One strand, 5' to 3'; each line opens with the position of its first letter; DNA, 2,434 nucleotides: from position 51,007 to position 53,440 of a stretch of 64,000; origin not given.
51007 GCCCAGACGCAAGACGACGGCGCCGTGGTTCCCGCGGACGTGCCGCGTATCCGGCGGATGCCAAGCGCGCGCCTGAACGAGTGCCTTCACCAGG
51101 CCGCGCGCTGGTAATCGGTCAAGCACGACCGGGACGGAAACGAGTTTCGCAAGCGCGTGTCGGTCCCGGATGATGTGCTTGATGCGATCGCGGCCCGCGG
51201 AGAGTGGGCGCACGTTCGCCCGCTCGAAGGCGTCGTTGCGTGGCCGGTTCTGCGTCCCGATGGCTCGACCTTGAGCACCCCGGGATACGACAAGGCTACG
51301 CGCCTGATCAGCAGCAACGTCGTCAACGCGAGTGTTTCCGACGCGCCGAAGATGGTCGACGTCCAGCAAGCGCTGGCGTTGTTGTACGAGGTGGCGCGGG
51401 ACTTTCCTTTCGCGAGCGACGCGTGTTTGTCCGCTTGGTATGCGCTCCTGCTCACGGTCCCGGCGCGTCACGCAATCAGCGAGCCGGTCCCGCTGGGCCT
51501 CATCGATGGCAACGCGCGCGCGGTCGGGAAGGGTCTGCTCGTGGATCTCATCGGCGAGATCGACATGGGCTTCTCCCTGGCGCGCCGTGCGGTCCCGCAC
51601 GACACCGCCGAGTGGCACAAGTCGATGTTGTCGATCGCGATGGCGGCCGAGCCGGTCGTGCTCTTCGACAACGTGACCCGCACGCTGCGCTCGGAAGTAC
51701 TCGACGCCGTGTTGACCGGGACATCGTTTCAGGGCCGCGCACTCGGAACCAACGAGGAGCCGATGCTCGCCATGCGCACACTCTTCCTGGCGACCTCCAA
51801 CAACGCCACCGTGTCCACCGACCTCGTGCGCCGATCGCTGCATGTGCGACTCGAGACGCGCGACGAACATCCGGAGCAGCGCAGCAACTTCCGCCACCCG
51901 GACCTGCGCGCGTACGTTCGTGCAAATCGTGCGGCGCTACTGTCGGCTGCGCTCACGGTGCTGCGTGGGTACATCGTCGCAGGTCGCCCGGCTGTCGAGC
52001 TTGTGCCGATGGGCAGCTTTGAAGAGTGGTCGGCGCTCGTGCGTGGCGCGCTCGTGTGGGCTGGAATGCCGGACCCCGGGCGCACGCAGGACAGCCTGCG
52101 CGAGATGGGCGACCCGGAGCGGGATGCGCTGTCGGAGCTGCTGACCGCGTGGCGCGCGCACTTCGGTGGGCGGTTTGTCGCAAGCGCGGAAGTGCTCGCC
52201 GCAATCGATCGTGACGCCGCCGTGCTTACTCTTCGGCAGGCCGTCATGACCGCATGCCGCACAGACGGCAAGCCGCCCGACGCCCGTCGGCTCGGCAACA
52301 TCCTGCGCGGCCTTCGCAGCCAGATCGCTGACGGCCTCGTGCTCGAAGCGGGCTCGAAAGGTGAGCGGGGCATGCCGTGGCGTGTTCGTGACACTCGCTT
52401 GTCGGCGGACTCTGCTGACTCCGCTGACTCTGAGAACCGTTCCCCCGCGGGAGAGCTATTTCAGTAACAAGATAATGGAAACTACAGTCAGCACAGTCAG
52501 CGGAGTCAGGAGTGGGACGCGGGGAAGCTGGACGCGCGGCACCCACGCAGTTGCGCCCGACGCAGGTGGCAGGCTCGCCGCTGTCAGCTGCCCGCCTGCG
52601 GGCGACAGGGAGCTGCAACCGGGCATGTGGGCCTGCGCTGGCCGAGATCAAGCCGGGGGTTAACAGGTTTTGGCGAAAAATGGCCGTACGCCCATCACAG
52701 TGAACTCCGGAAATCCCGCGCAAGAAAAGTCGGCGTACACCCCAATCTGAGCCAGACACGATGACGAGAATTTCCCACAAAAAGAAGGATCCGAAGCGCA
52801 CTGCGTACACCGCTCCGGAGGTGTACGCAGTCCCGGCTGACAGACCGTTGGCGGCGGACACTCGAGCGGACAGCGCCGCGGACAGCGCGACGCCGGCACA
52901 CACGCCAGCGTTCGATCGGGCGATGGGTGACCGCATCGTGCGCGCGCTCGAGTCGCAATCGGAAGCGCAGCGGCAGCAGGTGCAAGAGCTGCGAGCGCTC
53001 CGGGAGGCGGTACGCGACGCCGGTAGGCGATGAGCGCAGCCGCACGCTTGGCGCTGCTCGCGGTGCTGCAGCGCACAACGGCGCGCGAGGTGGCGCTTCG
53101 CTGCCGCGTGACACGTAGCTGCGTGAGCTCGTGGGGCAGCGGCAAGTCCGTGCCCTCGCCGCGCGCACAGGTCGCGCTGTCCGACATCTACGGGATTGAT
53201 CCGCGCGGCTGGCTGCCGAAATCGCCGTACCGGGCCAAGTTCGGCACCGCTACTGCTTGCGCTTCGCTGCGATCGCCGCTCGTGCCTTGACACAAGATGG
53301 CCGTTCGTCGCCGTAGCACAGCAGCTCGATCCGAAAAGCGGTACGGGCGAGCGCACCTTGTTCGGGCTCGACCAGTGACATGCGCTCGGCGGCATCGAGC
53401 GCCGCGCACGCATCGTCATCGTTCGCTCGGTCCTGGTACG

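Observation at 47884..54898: Small integrase-AlpA-SF3 replication element resembling a P4/PICI-type satellite, not inserted in a tRNA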

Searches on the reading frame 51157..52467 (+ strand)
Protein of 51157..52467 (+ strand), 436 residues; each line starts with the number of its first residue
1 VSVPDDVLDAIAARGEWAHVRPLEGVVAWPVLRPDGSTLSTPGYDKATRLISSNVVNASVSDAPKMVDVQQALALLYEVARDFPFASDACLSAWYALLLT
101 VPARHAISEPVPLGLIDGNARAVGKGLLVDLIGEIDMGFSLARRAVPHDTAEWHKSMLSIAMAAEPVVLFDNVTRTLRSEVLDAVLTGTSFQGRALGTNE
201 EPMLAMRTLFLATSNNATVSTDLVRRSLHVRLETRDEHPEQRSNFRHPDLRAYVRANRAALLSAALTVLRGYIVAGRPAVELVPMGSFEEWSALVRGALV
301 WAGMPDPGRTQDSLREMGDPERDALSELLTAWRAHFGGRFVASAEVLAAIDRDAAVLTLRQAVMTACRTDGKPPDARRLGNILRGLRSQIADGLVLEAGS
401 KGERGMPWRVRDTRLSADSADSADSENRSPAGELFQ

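Call 7: search_protein_families(library=pfam, proteins=[window:51157-52467:+], max_evalue=0.01)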
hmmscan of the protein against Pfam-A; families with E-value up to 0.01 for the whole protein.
window:51157-52467:+ (436 aa): 0 families

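Call 9: search_protein_families(library=phrogs, proteins=[window:51157-52467:+], max_evalue=0.01)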
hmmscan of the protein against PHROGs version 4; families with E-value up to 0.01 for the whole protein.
window:51157-52467:+ (436 aa): 3 families
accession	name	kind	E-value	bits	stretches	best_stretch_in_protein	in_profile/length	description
phrog_29234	-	unknown function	4.9e-57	194.6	1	8-422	450-873/887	-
phrog_10537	-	unknown function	1.3e-39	136.8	1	2-384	805-1186/1229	-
phrog_19930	-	DNA, RNA and nucleotide metabolism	7.7e-24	85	1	14-347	474-806/865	DNA polymerase/primase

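Call 10: search_protein_families(library=ncbifam, proteins=[window:51157-52467:+], max_evalue=0.01)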
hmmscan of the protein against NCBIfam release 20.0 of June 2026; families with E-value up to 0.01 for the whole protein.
window:51157-52467:+ (436 aa): 0 families

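Call 28: find_homologous_proteins(query=window:51157-52467:+)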
Query window:51157-52467:+ (436 aa): 135 proteins with E <= 0.001 among 8000 candidates; the best 120 are listed.
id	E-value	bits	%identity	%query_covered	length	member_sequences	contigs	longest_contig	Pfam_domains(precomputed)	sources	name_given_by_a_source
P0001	2.6e-282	954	100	100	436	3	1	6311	-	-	-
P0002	1.4e-141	491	57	97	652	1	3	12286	-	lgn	-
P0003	4.4e-136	472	55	97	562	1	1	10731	-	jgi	jgi:hypothetical protein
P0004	1.3e-133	464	55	98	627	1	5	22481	-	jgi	jgi:putative DNA primase/helicase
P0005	2.9e-128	447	54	97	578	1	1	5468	-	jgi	-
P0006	3.0e-128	447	54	97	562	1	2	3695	-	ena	-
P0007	9.4e-126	438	52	97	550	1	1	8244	-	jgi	jgi:hypothetical protein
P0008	2.2e-123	431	53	94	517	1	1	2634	-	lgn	-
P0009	7.1e-123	429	50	94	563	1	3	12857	-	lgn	-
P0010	9.5e-123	429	53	97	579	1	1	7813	-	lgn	-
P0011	1.1e-122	428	53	94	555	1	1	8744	-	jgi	jgi:hypothetical protein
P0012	8.7e-122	425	51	94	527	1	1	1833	-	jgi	jgi:hypothetical protein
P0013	3.3e-115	404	49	94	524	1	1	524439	-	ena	-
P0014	2.7e-107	378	48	97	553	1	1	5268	-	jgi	jgi:hypothetical protein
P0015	3.0e-107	378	48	94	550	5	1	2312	-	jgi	-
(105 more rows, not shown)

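Call 34: find_encoding_contigs(protein=P0002, flank=10000, max_places=3)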
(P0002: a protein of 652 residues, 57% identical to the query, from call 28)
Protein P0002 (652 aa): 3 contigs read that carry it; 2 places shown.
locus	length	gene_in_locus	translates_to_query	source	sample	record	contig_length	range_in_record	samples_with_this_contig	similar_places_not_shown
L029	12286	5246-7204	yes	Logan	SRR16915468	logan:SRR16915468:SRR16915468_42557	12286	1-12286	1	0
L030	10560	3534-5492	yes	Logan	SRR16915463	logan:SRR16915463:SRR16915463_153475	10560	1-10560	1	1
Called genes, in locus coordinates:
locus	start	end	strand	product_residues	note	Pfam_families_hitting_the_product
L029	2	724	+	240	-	?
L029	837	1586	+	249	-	PF01381:HTH_3 (weak), PF13443:HTH_26, PF27605:ODF2_C (weak)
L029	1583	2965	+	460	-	-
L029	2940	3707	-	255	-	-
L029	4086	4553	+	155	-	-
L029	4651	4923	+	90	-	-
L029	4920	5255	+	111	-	-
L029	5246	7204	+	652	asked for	-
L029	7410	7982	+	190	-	-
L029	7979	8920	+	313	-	-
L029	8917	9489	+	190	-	-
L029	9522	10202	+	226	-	-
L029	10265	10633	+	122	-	-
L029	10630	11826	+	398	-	PF04865:Baseplate_J (weak)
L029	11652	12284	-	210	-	?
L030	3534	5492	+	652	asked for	-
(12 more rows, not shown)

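Call 35: find_encoding_contigs(protein=P0004, flank=10000, max_places=3)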
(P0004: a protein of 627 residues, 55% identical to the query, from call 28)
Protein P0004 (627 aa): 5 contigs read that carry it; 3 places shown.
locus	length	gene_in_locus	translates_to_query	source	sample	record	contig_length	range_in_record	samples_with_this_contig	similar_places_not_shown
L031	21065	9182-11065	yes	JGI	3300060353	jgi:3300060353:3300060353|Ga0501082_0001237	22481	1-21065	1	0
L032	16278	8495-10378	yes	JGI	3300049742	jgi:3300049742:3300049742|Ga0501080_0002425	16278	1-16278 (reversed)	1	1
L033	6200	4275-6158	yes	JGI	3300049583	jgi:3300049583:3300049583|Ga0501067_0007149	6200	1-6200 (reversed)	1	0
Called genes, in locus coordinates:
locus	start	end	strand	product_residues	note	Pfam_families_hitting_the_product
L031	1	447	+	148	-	?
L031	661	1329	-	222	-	PF00965:TIMP (weak)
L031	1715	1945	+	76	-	-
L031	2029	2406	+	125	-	PF22751:DUF488-N3a (weak), PF04343:DUF488 (weak)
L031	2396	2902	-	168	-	-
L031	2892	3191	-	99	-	-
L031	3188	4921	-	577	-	PF10145:PhageMin_Tail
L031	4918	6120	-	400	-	-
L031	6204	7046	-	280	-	-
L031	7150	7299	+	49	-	-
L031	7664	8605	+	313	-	-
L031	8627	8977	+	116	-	-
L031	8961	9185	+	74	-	-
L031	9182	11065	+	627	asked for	-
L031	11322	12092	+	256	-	-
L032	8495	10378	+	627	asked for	-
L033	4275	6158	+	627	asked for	-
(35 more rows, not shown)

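Call 39: search_dna_similar(query=window:51157-52467:+, collection=phages, mode=protein, max_rows=20)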
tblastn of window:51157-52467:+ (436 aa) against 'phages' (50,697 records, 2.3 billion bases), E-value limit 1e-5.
Records with a match: 60; places in all: 60; records where one place covers at least 80% of the query: 9.
Best place of each record, by identity: <60% 60.
By first word of the organism name: Caulobacter 39; Brevundimonas 8; Ruegeria 2; Actinoplanes 2; Bertelyvirus 2; Caudoviricetes 1; Phage 1; Bacteriophage 1; Phaeobacter 1; Rhodobacter 1; and 2 more.
By host as written in the record: Caulobacter vibrioides CB15 22; Caulobacter vibrioides 6; Caulobacter crescentus 6; Caulobacter crescentus NA1000 6; Brevundimonas pondensis LVF1 6; - 4; Ruegeria pomeroyi DSS-3 3; Methanosarcinales 1; and 6 more.
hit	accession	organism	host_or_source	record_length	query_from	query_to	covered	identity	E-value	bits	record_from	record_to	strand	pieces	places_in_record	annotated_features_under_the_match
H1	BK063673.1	Caudoviricetes sp. vir525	Methanosarcinales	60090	4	414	94%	28.6%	2e-38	154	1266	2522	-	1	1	hypothetical protein (x2)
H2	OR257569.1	Ruegeria phage RpAliso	Ruegeria pomeroyi DSS-3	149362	1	410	94%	28.0%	2e-35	145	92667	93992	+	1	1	hypothetical protein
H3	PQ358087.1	Phage TPWB-08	Tabanus par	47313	3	411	94%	27.7%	2e-30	130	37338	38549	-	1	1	hypothetical protein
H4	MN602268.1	Bacteriophage DSS3_MAL1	-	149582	1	408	94%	26.9%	6e-34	140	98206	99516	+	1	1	hypothetical protein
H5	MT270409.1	Phaeobacter phage MD18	Phaeobacter inhibens DSM 17395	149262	1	408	94%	26.9%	2e-32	136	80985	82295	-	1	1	hypothetical protein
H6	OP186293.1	Rhodobacter phage RcXuper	Rhodobacter capsulatus YW1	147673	1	341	78%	30.7%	5e-39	155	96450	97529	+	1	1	hypothetical protein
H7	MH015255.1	Ruegeria phage vB_RpoS-V10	Ruegeria pomeroyi DSS-3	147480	1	343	79%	27.8%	1e-28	124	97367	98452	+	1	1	hypothetical protein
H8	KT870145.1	Roseobacter phage DSS3P8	Ruegeria pomeroyi DSS-3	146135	1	339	78%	27.9%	4e-28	123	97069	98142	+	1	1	hypothetical protein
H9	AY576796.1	Actinoplanes phage phiAsp2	-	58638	30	348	73%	29.3%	3e-22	105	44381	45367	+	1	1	pas55: Pas55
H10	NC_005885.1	Actinoplanes phage phiAsp2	Actinoplanes sp. SN223/29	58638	30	348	73%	29.3%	3e-22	105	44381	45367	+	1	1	Pas55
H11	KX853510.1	Virus Rctr197k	enrichment culture DAMO/AAA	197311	23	304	65%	32.8%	5e-30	129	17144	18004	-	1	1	putative ATPase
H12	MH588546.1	Caulobacter phage CcrBL9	Caulobacter vibrioides CB15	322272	26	386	83%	23.8%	2e-12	76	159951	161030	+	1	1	PE-PGRS family protein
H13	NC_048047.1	Caulobacter phage CcrBL9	Caulobacter vibrioides CB15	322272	26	386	83%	23.8%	2e-12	76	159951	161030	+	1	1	PE-PGRS family protein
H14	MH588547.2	Caulobacter phage CcrSC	Caulobacter vibrioides CB15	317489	26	386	83%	23.8%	3e-12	75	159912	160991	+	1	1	PE-PGRS family protein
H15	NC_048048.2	Caulobacter phage CcrSC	Caulobacter vibrioides CB15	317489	26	386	83%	23.8%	3e-12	75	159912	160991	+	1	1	PE-PGRS family protein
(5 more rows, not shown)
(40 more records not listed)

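Call 40: search_dna_similar(query=window:51157-52467:+, collection=plasmids, mode=protein, max_rows=15)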
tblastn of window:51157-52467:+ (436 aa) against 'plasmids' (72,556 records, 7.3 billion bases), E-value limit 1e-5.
Records with a match: 21; places in all: 23; records where one place covers at least 80% of the query: 12.
Best place of each record, by identity: <60% 21.
By first word of the organism name: Streptomyces 6; Cereibacter 6; Methylobacterium 2; Psychrobacter 2; Azospirillum 1; Nonomuraea 1; Saccharopolyspora 1; Legionella 1; Methanothrix 1.
By predicted mobility (MOB-suite, as given by PLSDB): non-mobilizable 13; mobilizable 7; conjugative 1.
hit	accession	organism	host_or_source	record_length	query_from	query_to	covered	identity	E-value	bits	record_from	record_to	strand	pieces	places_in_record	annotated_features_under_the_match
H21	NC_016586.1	Azospirillum lipoferum 4B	-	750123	2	411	94%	34.7%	7e-43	168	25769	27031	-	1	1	hypothetical protein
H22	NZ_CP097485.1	Methylobacterium tardum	single cell,freshwater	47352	7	405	92%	32.9%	5e-37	151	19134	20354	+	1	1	PriCT-2 domain-containing protein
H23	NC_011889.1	Methylobacterium nodulans ORS 2060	-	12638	22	397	86%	33.7%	3e-31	134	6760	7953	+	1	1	bifunctional DNA primase/polymerase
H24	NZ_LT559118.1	Nonomuraea gerenzanensis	-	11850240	10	398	89%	30.2%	3e-34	143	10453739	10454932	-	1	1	none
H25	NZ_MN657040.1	Psychrobacter sp.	-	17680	4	410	93%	28.7%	1e-26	120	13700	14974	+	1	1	hypothetical protein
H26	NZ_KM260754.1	Saccharopolyspora endophytica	-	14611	1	385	88%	30.1%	1e-26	120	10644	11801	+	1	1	hypothetical protein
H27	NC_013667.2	Streptomyces sp. Y27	-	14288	10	361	81%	32.8%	1e-34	144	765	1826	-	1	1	hypothetical protein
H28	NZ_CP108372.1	Streptomyces sp. NBC_01335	-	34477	11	384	86%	30.3%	4e-31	134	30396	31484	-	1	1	bifunctional DNA primase/polymerase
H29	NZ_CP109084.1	Streptomyces cyaneofuscatus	-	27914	3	393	90%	28.4%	1e-27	123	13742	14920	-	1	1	hypothetical protein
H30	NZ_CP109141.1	Streptomyces cyaneofuscatus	-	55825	3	393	90%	28.4%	1e-27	123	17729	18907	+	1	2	hypothetical protein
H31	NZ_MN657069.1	Psychrobacter sp.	-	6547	4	410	93%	27.3%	2e-29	129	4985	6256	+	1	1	hypothetical protein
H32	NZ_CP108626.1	Streptomyces rubiginosohelvolus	-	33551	10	351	78%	31.0%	3e-31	134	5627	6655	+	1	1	hypothetical protein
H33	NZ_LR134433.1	Legionella adelaidensis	environmental,Cooling tower water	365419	15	336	74%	32.6%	2e-31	135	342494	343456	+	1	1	DNA-primase RepB domain-containing protein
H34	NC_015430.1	Methanothrix soehngenii GP6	-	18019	3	396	90%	26.0%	5e-19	97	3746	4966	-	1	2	hypothetical protein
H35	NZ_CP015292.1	Cereibacter sphaeroides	Cereibacter sphaeroides 2.4.1,single ...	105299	4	351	80%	26.9%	1e-9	69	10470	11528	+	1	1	DNA primase small subunit domain-containing protein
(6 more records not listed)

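Call 52: predict_structure(alignment_id=A2)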
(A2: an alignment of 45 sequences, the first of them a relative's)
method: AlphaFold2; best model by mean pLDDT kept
length: 436 residues; sequences in the alignment: 45
mean_pLDDT: 91.7   pTM: 0.83
mean pLDDT of the five models: 91.7, 91.0, 90.6, 90.5, 89.3
residues with pLDDT >= 90: 353; 70-90: 51; 50-70: 22; < 50: 10
segments of 3 or more residues with pLDDT < 50: 425-429, 434-436
pLDDT, mean of each block of 10 residues (from residue 1): 71 65 91 97 94 94 98 98 97 99 97 96 96 97 97 97 97 95 97 91 96 94 95 86 90 98 99 98 96 98 98 86 92 97 96 88 94 95 93 95 96 77 51 47
secondary structure, 60 per line:
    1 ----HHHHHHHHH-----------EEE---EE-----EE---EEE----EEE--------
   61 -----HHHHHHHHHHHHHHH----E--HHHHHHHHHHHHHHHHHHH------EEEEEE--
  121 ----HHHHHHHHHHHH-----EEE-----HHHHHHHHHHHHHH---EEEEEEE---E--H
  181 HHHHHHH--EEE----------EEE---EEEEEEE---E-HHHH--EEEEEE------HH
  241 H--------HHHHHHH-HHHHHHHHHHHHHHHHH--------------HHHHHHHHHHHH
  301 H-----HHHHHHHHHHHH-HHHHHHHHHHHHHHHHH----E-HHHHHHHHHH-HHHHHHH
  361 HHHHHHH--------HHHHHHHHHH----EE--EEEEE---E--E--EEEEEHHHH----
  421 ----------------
elements in order: H5-13 E25-27 E43-45 E50-52 H66-80 H88-106 E113-118 H125-136 E142-144 H150-163 E167-173 H180-187 E190-192 E203-205 E209-215 H221-224 E227-232 H250-256 H258-274 H289-301 H307-318 H320-336 H343-352 H354-367 H376-385 E394-398 E408-412 H413-416

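Call 57: fold_search(model_id=the predicted structure, library=pdb)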
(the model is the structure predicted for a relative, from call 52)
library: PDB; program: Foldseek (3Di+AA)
matches with E <= 10: 913; with E <= 0.001: 145
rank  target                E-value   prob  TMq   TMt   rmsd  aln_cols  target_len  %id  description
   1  8wwa_F                3.5e-09  1.00  0.40  0.31  10.3       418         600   12  Structure of AMPPNP-Form AsfvPrimPol Hexamer (released 2025-04-30)
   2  6lrb_A                7.2e-08  1.00  0.41  0.43   9.6       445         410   10  The A form apo structure of NrS-1 C terminal region-CTR (released 2020-04-08)
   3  6k9e_C                2.3e-07  1.00  0.40  0.43   9.7       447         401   13  The A form apo structure of NrS-1 C terminal region-CTR(305-718) (released 2020-06-17)
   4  8wwa_E                2.4e-07  1.00  0.45  0.35   8.7       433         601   11  Structure of AMPPNP-Form AsfvPrimPol Hexamer (released 2025-04-30)
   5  8iqi_B                2.5e-07  1.00  0.48  0.26  12.6       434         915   12  Structure of Full-Length AsfvPrimPol in Complex-Form (released 2023-07-26)
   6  8ww7_H                2.7e-07  1.00  0.47  0.26   7.5       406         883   12  Structure of AMPPNP-Form AsfvPrimPol Dodecamer (released 2025-04-30)
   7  8ww7_C                2.8e-07  1.00  0.48  0.26  12.7       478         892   12  Structure of AMPPNP-Form AsfvPrimPol Dodecamer (released 2025-04-30)
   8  6k9e_B                2.8e-07  1.00  0.38  0.40   8.7       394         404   12  The A form apo structure of NrS-1 C terminal region-CTR(305-718) (released 2020-06-17)
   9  9ivf_A                3.0e-07  1.00  0.44  0.32   7.5       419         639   12  Structure of Full-Length AsfvPrimPol with polyT DNA (released 2025-12-24)
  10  7ola_C                3.9e-07  1.00  0.43  0.44   7.1       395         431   13  Structure of Primase-Helicase in SaPI5 (released 2022-07-13)
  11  7ola_A                4.6e-07  1.00  0.42  0.42   7.1       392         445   11  Structure of Primase-Helicase in SaPI5 (released 2022-07-13)
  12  8wvz_A                5.1e-07  1.00  0.52  0.38   8.0       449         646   12  Structure of ADP-Form AsfvPrimPol Hexamer (released 2024-10-30)
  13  7ola_B                6.0e-07  1.00  0.39  0.38   7.2       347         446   11  Structure of Primase-Helicase in SaPI5 (released 2022-07-13)
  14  7pds_B                6.0e-07  1.00  0.40  0.39   7.6       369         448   12  The structure of PriRep1 with dsDNA (released 2022-07-13)
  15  6k9e_A                6.3e-07  1.00  0.42  0.45   9.4       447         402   13  The A form apo structure of NrS-1 C terminal region-CTR(305-718) (released 2020-06-17)
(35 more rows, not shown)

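Call 74: find_encoding_contigs(protein=P0001, flank=10000, max_places=6)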
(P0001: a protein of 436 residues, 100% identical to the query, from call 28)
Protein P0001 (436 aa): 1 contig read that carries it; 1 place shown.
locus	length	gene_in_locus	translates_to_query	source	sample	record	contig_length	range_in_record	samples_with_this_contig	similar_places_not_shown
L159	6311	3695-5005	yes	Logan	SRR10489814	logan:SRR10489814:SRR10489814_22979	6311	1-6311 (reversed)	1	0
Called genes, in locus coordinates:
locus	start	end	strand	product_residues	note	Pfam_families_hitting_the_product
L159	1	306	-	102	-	?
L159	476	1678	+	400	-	PF13356:Arm-DNA-bind_3, PF22022:Phage_int_M (weak), PF00589:Phage_integrase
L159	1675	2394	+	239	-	-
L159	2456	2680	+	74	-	-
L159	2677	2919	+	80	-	PF12728:HTH_17 (weak)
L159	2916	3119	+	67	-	-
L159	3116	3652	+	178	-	-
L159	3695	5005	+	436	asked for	-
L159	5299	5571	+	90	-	-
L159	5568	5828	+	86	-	-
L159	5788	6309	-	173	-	?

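Call 90: search_protein_families(library=padloc, proteins=[window:51157-52467:+], max_evalue=0.01)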
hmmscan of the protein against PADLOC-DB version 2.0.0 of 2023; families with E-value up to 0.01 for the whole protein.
window:51157-52467:+ (436 aa): 0 families

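Call 96: find_encoding_contigs(protein=P0242, flank=3000, max_places=4)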
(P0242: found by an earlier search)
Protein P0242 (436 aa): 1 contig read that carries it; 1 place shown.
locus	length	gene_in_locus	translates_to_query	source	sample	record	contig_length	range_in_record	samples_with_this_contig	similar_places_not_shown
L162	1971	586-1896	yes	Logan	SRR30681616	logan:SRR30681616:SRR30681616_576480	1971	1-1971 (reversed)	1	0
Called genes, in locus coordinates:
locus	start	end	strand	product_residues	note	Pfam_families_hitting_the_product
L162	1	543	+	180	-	?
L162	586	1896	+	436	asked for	-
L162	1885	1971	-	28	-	?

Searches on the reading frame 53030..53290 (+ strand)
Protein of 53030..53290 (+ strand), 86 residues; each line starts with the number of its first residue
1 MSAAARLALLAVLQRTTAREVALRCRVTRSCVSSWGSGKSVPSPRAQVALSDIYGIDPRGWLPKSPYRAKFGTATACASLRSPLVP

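Call 7: search_protein_families(library=pfam, proteins=[window:53030-53290:+], max_evalue=0.01)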
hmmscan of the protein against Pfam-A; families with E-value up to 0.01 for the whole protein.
window:53030-53290:+ (86 aa): 2 families
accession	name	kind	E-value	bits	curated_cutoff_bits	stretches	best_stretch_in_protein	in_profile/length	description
PF13560.12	HTH_31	-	6.1e-05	23.7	27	1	4-58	3-58/64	Helix-turn-helix domain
PF01381.28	HTH_3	-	0.00097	19.6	23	1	14-59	8-53/55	Helix-turn-helix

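Call 9: search_protein_families(library=phrogs, proteins=[window:53030-53290:+], max_evalue=0.01)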
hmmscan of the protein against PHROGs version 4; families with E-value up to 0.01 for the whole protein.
window:53030-53290:+ (86 aa): 4 families
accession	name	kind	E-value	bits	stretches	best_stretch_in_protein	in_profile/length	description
phrog_2439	-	transcription regulation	0.0011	18.9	1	5-66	10-71/367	transcriptional regulator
phrog_638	-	transcription regulation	0.0017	19.2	1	15-62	17-64/145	transcriptional regulator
phrog_4441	-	DNA, RNA and nucleotide metabolism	0.0038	18.5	1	15-59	18-62/98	HTH DNA binding protein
phrog_4836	-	transcription regulation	0.0064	17.1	1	17-59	90-132/194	CII-like regulator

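Call 10: search_protein_families(library=ncbifam, proteins=[window:53030-53290:+], max_evalue=0.01)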
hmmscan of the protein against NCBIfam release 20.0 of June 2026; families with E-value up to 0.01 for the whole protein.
window:53030-53290:+ (86 aa): 0 families

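Call 90: search_protein_families(library=padloc, proteins=[window:53030-53290:+], max_evalue=0.01)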
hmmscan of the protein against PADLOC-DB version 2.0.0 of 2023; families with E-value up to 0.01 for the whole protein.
window:53030-53290:+ (86 aa): 1 family
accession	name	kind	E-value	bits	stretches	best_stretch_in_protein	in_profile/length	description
PDLC03954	RmrA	-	0.0027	14.7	1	5-59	13-67/380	-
